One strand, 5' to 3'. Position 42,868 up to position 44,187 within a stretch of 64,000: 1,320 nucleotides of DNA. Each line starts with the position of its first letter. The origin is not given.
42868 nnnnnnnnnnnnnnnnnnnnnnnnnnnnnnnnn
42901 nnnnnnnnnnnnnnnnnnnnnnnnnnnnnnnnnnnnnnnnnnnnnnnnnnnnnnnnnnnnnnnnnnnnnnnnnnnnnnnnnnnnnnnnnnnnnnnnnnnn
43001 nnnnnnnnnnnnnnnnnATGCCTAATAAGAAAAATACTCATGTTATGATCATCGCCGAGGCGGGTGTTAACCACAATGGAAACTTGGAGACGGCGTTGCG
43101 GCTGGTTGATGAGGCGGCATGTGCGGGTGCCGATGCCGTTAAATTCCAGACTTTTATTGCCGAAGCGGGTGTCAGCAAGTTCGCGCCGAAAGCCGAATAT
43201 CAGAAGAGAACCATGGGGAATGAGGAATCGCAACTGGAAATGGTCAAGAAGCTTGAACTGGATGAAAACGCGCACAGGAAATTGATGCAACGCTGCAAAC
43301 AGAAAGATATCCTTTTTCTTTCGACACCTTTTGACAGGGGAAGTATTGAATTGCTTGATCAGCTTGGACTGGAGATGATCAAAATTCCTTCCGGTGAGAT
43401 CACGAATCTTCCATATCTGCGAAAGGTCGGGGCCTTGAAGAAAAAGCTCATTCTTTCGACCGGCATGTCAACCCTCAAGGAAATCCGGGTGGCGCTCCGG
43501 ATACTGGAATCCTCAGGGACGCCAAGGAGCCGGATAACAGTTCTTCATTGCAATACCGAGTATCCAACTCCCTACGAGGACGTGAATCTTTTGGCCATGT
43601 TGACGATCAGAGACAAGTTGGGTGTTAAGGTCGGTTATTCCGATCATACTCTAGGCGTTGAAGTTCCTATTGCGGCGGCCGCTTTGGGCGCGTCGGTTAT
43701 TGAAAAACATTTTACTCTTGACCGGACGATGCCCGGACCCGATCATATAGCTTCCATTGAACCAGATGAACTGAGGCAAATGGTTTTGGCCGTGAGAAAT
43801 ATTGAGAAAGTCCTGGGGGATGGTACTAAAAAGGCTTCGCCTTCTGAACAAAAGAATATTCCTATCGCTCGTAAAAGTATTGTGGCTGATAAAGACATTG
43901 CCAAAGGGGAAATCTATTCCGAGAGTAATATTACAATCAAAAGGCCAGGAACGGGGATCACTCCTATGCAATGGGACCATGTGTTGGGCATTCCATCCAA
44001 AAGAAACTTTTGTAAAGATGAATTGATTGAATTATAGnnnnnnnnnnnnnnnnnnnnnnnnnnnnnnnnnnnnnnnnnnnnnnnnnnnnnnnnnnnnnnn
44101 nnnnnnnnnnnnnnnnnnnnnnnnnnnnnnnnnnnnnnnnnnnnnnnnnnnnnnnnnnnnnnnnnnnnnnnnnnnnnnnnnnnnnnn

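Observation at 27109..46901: Two complete nonulosonic-acid synthase sets (two NeuB, two NeuC) in one operon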

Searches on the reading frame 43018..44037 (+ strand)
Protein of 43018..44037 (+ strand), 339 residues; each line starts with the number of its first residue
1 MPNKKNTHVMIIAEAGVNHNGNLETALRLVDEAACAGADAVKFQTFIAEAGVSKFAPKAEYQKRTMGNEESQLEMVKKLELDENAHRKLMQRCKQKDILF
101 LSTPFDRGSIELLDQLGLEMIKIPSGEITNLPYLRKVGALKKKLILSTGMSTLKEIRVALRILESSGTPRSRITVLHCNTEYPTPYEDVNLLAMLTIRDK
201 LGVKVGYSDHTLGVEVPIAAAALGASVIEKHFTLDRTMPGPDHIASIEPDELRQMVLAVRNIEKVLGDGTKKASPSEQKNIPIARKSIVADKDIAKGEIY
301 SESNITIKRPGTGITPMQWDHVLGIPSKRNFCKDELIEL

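Call 5: search_protein_families(library=ncbifam, proteins=[window:43018-44037:+], max_evalue=0.00001)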
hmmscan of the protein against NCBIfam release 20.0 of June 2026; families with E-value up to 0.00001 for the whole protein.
window:43018-44037:+ (339 aa): 2 families
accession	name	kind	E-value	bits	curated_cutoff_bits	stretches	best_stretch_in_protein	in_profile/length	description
TIGR03569.1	NeuB_NnaB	equivalog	1e-149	498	399.65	1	9-337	1-329/329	N-acetylneuraminate synthase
TIGR03586.1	PseI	equivalog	1.9e-82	277.1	340.25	1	9-329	2-319/327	pseudaminic acid synthase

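Call 11: find_encoding_contigs(protein=window:43018-44037:+, flank=10000, max_places=6)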
Protein window:43018-44037:+ (339 aa): 1 contig read that carries it; 1 place shown.
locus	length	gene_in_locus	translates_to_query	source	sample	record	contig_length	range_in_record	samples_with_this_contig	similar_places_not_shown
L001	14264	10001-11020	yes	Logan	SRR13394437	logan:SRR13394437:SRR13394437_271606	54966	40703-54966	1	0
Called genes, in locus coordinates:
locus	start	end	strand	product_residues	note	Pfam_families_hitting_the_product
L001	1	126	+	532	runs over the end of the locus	PF02310:B12-binding, PF04055:Radical_SAM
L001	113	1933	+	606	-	PF02310:B12-binding, PF04055:Radical_SAM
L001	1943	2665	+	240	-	PF02348:CTP_transf_3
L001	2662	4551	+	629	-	-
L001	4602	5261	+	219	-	PF17836:PglD_N, PF00132:Hexapep (weak), PF25087:GMPPB_C (weak), PF25084:LbH_EIF2B (weak)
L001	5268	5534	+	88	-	PF00550:PP-binding (weak)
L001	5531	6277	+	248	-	PF00106:adh_short, PF08659:KR, PF13561:adh_short_C2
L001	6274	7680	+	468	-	PF00501:AMP-binding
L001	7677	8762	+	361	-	PF04443:LuxE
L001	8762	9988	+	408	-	PF05893:LuxC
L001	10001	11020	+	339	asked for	PF03102:NeuB, PF08666:SAF (weak)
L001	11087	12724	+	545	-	PF02310:B12-binding, PF04055:Radical_SAM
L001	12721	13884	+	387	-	PF02350:Epimerase_2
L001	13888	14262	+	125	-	?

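Call 13: search_solved_structures(query=window:43018-44037:+, show_alignments=2)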
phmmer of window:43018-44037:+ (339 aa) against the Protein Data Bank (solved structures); distinct sequences matched with E-value up to 0.001: 8.
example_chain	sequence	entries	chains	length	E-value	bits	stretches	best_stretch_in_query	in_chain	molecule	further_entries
1xuu_A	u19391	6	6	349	3e-57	197.8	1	7-316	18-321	polysialic acid capsule biosynthesis protein SiaC | N-acetylneuraminate synthase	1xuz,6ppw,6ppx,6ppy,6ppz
4ipj_A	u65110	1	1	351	8e-57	196.4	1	7-316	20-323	Polysialic acid capsule biosynthesis protein SiaC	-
4ipi_A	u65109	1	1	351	2.1e-56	195.1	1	7-316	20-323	Polysialic acid capsule biosynthesis protein SiaC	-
2wqp_A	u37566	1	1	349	7.4e-56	193.2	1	7-316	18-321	POLYSIALIC ACID CAPSULE BIOSYNTHESIS PROTEIN SIAC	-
1vli_A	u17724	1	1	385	1e-55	192.8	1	5-312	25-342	Spore coat polysaccharide biosynthesis protein spsE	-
6ncs_A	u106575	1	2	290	1.1e-52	182.8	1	6-282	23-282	N-acetylneuraminic acid (Sialic acid) synthetase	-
8h2c_A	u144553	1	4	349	2.5e-52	181.6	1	7-328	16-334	Pseudaminic acid synthase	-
3g8r_A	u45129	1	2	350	1.3e-29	107.1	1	11-327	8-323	Probable spore coat polysaccharide biosynthesis protein E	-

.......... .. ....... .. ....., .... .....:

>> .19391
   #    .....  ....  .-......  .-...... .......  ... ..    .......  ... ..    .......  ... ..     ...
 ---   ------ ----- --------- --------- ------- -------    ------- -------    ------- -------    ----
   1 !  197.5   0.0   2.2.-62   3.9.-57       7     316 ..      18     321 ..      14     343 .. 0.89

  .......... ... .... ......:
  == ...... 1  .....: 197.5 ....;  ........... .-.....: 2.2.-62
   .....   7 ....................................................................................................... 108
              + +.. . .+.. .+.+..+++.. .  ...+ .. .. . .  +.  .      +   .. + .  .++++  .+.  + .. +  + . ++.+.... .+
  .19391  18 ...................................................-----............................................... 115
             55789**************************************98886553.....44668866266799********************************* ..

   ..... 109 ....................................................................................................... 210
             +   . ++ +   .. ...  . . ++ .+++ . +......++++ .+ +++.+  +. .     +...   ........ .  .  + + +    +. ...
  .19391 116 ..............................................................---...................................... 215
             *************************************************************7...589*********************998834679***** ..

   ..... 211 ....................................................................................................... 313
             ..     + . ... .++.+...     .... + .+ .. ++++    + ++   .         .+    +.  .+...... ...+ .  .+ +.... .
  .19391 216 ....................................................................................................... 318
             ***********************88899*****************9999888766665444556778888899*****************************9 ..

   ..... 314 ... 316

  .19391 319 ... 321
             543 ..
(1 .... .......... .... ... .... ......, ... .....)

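Call 58: find_homologous_proteins(query=window:43018-44037:+, max_evalue=1e-30)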
Query window:43018-44037:+ (339 aa): 8000 proteins with E <= 1e-30 among 8000 candidates; the best 120 are listed.
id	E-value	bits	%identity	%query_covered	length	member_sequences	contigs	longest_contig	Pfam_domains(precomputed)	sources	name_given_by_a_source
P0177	1.2e-212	723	100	97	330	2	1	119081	PF03102.21,PF08666.18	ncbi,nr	ncbi:MAG: N-acetylneuraminate synthase [Candidatus Omnitrophica bacterium]|nr:N-acetylneuraminate sy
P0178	1.4e-145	503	68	99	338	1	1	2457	PF03102.21,PF08666.18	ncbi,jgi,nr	ncbi:MAG: N-acetylneuraminate synthase [Bacteroidetes bacterium]|nr:N-acetylneuraminate synthase [Ba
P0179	4.2e-145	501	69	98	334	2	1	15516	PF03102.21,PF08666.18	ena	-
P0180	6.6e-145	501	70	98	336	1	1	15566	PF03102.21,PF08666.18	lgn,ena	-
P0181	1.2e-144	500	70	97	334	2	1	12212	PF03102.21,PF08666.18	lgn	-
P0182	5.0e-144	498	68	97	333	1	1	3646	PF03102.21,PF08666.18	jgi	-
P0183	5.8e-144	498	68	98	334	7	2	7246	PF03102.21,PF08666.18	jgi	-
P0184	7.0e-144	497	69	98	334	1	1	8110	PF03102.21,PF08666.18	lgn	-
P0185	9.0e-144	497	69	100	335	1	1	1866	PF03102.21,PF08666.18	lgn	-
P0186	1.2e-143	497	66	99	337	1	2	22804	PF03102.21,PF08666.18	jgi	-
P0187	1.6e-143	496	69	97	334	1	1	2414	PF03102.21,PF08666.18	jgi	jgi:N,N'-diacetyllegionaminate synthase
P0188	1.8e-143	496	67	97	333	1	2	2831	PF03102.21,PF08666.18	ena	-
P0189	2.1e-143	496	68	97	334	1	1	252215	PF03102.21,PF08666.18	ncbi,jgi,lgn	ncbi:MAG: N-acetylneuraminate synthase [Phycisphaerae bacterium]|jgi:N,N'-diacetyllegionaminate synt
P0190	2.3e-143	496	69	97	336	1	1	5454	PF03102.21,PF08666.18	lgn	-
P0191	2.5e-143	495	67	97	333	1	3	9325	PF03102.21,PF08666.18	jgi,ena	-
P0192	4.4e-143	495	68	98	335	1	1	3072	PF03102.21,PF08666.18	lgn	-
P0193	6.1e-143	494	68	98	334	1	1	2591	PF03102.21,PF08666.18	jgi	-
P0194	6.9e-143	494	68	98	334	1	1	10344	PF03102.21,PF08666.18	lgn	-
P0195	7.4e-143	494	68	98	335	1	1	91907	PF03102.21,PF08666.18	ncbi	-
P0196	1.2e-142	493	69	97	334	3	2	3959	PF03102.21,PF08666.18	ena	-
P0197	1.6e-142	493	69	97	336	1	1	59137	PF03102.21,PF08666.18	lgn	-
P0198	1.6e-142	493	70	97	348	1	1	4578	PF03102.21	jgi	jgi:N,N'-diacetyllegionaminate synthase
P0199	1.6e-142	493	68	98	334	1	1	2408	PF03102.21,PF08666.18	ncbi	-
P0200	1.7e-142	493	67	97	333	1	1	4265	PF03102.21,PF08666.18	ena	-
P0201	1.9e-142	493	66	99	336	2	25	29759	PF03102.21,PF08666.18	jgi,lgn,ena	jgi:N,N'-diacetyllegionaminate synthase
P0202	2.2e-142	492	67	97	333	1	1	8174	PF03102.21,PF08666.18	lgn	-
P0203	3.5e-142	492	69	98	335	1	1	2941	PF03102.21,PF08666.18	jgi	jgi:N,N'-diacetyllegionaminate synthase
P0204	5.4e-142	491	68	98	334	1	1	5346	PF03102.21,PF08666.18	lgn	-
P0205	6.5e-142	491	69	98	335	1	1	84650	PF03102.21,PF08666.18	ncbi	ncbi:MAG: N-acetylneuraminate synthase [Pseudomonadota bacterium]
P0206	8.3e-142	490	69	97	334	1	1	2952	PF03102.21,PF08666.18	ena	-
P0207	8.9e-142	490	69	97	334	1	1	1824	PF03102.21,PF08666.18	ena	-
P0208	9.2e-142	490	69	97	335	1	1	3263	PF03102.21,PF08666.18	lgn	-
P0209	9.5e-142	490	68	97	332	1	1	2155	PF03102.21,PF08666.18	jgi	jgi:N,N'-diacetyllegionaminate synthase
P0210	9.8e-142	490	68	98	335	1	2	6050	PF03102.21,PF08666.18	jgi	jgi:N,N'-diacetyllegionaminate synthase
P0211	1.0e-141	490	68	99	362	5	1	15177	PF03102.21,PF08666.18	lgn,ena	-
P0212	1.0e-141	490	67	99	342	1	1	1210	PF03102.21,PF08666.18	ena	-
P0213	1.3e-141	490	67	99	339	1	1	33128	PF03102.21,PF08666.18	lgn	-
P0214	1.5e-141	490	68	98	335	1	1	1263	PF03102.21,PF08666.18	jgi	-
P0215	1.8e-141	489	69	98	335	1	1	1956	PF03102.21,PF08666.18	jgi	-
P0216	2.0e-141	489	69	97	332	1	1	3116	PF03102.21,PF08666.18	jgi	jgi:N,N'-diacetyllegionaminate synthase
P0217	2.1e-141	489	69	97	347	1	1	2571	PF03102.21,PF08666.18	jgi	jgi:N,N'-diacetyllegionaminate synthase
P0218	2.4e-141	489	68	98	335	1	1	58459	PF03102.21,PF08666.18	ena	-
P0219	2.5e-141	489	69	98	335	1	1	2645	PF03102.21,PF08666.18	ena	-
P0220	2.5e-141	489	68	98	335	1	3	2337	PF03102.21,PF08666.18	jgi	jgi:N,N'-diacetyllegionaminate synthase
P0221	2.5e-141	489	69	98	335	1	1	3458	PF03102.21,PF08666.18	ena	-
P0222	2.5e-141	489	69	98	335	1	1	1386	PF03102.21,PF08666.18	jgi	-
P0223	2.8e-141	489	68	98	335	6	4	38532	PF03102.21,PF08666.18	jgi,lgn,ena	-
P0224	3.0e-141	489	68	97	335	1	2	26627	PF03102.21,PF08666.18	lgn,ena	-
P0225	3.3e-141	489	67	98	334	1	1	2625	PF03102.21,PF08666.18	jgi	-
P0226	3.3e-141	489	67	98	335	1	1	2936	PF03102.21,PF08666.18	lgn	-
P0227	3.4e-141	488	69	98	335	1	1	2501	PF03102.21,PF08666.18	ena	-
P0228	3.8e-141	488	67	98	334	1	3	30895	PF03102.21,PF08666.18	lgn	-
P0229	4.0e-141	488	68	98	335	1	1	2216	PF03102.21,PF08666.18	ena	-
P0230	4.6e-141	488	67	98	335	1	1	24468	PF03102.21,PF08666.18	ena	-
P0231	4.6e-141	488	68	98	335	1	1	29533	PF03102.21,PF08666.18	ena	-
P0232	6.3e-141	488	68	98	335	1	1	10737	PF03102.21,PF08666.18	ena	-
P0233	6.4e-141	488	69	98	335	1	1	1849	PF03102.21,PF08666.18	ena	-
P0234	6.4e-141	488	69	98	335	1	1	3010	PF03102.21,PF08666.18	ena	-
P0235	7.5e-141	487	69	97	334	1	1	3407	PF03102.21,PF08666.18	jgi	-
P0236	8.3e-141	487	67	99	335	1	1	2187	PF03102.21,PF08666.18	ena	-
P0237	8.4e-141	487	68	97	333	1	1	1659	PF03102.21,PF08666.18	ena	-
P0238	8.9e-141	487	69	98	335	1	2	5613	PF03102.21,PF08666.18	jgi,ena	-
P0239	8.9e-141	487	69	97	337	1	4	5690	PF03102.21,PF08666.18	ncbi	-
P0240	9.3e-141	487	69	97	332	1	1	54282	PF03102.21,PF08666.18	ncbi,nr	ncbi:MAG: N-acetylneuraminate synthase [Deltaproteobacteria bacterium]|nr:N-acetylneuraminate syntha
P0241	1.0e-140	487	68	97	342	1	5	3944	PF03102.21,PF08666.18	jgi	jgi:N,N'-diacetyllegionaminate synthase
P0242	1.1e-140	487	68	98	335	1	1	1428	PF03102.21,PF08666.18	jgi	-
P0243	1.1e-140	487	67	99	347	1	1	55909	PF03102.21,PF08666.18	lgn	-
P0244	1.1e-140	487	69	98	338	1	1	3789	PF03102.21,PF08666.18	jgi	jgi:N,N'-diacetyllegionaminate synthase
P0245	1.4e-140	486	66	98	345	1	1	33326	PF03102.21,PF08666.18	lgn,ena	-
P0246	1.4e-140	486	67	100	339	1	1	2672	PF03102.21,PF08666.18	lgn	-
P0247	1.7e-140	486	67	98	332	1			PF03102.21,PF08666.18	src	-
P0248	1.8e-140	486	67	97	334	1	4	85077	PF03102.21,PF08666.18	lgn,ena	-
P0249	1.8e-140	486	68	97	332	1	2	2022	PF03102.21,PF08666.18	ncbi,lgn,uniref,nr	ncbi:N-acetylneuraminate synthase [Campylobacter hyointestinalis]|uniref:N-acetylneuraminate synthas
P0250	1.8e-140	486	68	97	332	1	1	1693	PF03102.21,PF08666.18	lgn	-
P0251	1.9e-140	486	66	99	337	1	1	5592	PF03102.21,PF08666.18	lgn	-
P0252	2.1e-140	486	66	98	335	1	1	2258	PF03102.21,PF08666.18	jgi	jgi:N,N'-diacetyllegionaminate synthase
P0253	2.1e-140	486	66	99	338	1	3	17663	PF03102.21,PF08666.18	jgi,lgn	-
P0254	2.4e-140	486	68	97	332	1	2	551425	PF03102.21,PF08666.18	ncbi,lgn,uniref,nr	ncbi:general stress protein 14 (GSP14) [Campylobacter hyointestinalis]|uniref:N-acetylneuraminate sy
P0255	2.5e-140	486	68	98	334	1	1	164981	PF03102.21,PF08666.18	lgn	-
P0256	2.5e-140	486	65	98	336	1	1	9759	PF03102.21,PF08666.18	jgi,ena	-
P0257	2.9e-140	485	69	97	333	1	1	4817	PF03102.21,PF08666.18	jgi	jgi:N,N'-diacetyllegionaminate synthase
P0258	2.9e-140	485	67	98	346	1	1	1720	PF03102.21,PF08666.18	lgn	-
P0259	2.9e-140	485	68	97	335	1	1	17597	PF03102.21,PF08666.18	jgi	jgi:N,N'-diacetyllegionaminate synthase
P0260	3.0e-140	485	68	98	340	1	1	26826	PF03102.21,PF08666.18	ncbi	-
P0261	3.0e-140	485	68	97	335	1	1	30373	PF03102.21,PF08666.18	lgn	-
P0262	3.0e-140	485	69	98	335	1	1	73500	PF03102.21,PF08666.18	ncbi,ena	-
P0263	3.1e-140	485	68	97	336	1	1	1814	PF03102.21,PF08666.18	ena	-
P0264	3.4e-140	485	68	97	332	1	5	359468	PF03102.21,PF08666.18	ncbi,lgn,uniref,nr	ncbi:N-acetylneuraminate synthase [Campylobacter hyointestinalis]|uniref:N-acetylneuraminate synthas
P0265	3.4e-140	485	68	97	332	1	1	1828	PF03102.21,PF08666.18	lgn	-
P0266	3.6e-140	485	67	99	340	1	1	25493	PF03102.21,PF08666.18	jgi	jgi:N,N'-diacetyllegionaminate synthase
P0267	3.8e-140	485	68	98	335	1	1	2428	PF03102.21,PF08666.18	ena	-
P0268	3.8e-140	485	66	98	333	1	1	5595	PF03102.21,PF08666.18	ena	-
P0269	3.9e-140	485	67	99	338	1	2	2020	PF03102.21,PF08666.18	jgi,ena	-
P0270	4.0e-140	485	67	97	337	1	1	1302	PF03102.21,PF08666.18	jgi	-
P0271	4.6e-140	485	67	98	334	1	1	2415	PF03102.21,PF08666.18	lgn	-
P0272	4.7e-140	485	68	97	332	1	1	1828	PF03102.21,PF08666.18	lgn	-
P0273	4.7e-140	485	67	98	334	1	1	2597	PF03102.21,PF08666.18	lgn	-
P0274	4.9e-140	485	68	98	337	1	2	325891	PF03102.21,PF08666.18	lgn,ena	-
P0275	5.0e-140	485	67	98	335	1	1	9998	PF03102.21,PF08666.18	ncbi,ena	-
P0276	5.2e-140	485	70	97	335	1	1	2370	PF03102.21,PF08666.18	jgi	jgi:N,N'-diacetyllegionaminate synthase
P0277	5.5e-140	485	69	97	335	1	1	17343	PF03102.21,PF08666.18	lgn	-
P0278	5.9e-140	484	68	97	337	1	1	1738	PF03102.21,PF08666.18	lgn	-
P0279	6.1e-140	484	66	98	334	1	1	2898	PF03102.21,PF08666.18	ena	-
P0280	6.4e-140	484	68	97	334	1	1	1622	PF03102.21,PF08666.18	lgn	-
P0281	6.4e-140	484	68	97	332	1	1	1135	PF03102.21,PF08666.18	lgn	-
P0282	6.4e-140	484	68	97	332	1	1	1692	PF03102.21,PF08666.18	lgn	-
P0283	6.5e-140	484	68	97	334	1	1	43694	PF03102.21,PF08666.18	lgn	-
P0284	6.8e-140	484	68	97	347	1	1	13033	PF03102.21,PF08666.18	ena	-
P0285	7.1e-140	484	68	98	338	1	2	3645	PF03102.21,PF08666.18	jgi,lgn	-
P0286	7.1e-140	484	67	98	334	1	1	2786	PF03102.21,PF08666.18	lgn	-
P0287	7.3e-140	484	68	97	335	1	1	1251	PF03102.21,PF08666.18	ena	-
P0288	7.8e-140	484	66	99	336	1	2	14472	PF03102.21,PF08666.18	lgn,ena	-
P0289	7.8e-140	484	68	97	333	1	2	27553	PF03102.21,PF08666.18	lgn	-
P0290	8.9e-140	484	67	99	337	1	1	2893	PF03102.21,PF08666.18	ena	-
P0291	9.3e-140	484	67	98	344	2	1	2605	PF03102.21,PF08666.18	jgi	-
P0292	1.1e-139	484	67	99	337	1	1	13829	PF03102.21,PF08666.18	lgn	-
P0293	1.1e-139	484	68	97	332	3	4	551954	PF03102.21,PF08666.18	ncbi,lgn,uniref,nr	ncbi:general stress protein 14 (GSP14) [Campylobacter hyointestinalis subsp. hyointestinalis]|uniref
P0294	1.1e-139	483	67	98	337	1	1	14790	PF03102.21,PF08666.18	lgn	-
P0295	1.2e-139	483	68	98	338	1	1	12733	PF03102.21,PF08666.18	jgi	-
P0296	1.2e-139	483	66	99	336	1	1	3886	PF03102.21,PF08666.18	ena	-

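Call 59: find_encoding_contigs(protein=P0197, flank=10000, max_places=1)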
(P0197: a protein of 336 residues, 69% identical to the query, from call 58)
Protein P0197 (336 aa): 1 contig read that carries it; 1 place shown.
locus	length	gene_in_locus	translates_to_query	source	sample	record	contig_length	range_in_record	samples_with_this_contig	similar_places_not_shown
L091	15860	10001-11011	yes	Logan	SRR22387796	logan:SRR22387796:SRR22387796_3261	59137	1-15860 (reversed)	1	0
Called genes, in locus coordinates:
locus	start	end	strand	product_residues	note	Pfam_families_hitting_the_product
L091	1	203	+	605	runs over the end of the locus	PF02310:B12-binding, PF04055:Radical_SAM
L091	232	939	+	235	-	PF02348:CTP_transf_3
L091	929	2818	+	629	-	PF27878:PFTS_polysacc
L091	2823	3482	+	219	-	PF17836:PglD_N, PF00132:Hexapep, PF25087:GMPPB_C (weak), PF25084:LbH_EIF2B (faint)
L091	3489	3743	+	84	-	-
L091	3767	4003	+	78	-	PF00550:PP-binding (weak)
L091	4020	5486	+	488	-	PF01575:MaoC_dehydratas, PF00106:adh_short (faint)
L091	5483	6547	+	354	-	PF00108:Thiolase_N, PF08545:ACP_syn_III, PF08541:ACP_syn_III_C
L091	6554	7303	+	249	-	PF00106:adh_short, PF23441:SDR, PF08659:KR, PF13561:adh_short_C2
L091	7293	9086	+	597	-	PF21211:FkbH_N (weak), PF03031:NIF (weak)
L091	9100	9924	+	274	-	PF05050:Methyltransf_21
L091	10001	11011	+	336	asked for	PF03102:NeuB, PF08666:SAF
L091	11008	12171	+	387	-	PF02350:Epimerase_2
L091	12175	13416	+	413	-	PF00155:Aminotran_1_2, PF01041:DegT_DnrJ_EryC1, PF01212:Beta_elim_lyase, PF05889:SepSecS (weak)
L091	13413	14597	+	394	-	-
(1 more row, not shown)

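Call 77: find_encoding_contigs(protein=P0264, flank=9000, max_places=1)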
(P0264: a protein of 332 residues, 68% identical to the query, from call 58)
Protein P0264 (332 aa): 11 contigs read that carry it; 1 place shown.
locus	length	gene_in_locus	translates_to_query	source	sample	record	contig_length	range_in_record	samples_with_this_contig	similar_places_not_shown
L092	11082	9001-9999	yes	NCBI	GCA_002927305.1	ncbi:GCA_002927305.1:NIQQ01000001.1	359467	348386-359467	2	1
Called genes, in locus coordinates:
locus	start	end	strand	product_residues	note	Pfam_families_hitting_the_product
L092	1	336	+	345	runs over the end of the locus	PF14897:EpsG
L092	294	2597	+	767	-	PF13477:Glyco_trans_4_2, PF13439:Glyco_transf_4 (weak), PF20706:GT4-conflict (faint), PF00534:Glycos_transf_1, PF13692:Glyco_trans_1_4, PF13524:Glyco_trans_1_2 (faint), PF00534:Glycos_transf_1, PF13692:Glyco_trans_1_4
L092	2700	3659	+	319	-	PF00005:ABC_tran, PF13304:AAA_21 (faint)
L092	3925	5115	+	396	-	PF01370:Epimerase (weak), PF02719:Polysacc_synt_2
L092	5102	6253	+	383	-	PF01041:DegT_DnrJ_EryC1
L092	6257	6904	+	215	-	PF17836:PglD_N, PF25084:LbH_EIF2B (faint), PF25087:GMPPB_C (weak), PF00132:Hexapep (weak), PF14602:Hexapep_2 (faint)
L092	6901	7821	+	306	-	PF00551:Formyl_trans_N, PF02911:Formyl_trans_C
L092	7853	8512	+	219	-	PF17836:PglD_N, PF00132:Hexapep (faint), PF25084:LbH_EIF2B (faint), PF25087:GMPPB_C (faint)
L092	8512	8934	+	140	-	PF01575:MaoC_dehydratas, PF13452:FAS1_DH_region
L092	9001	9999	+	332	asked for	PF03102:NeuB, PF08666:SAF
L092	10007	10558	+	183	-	PF10543:ORF6N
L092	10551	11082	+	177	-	PF02350:Epimerase_2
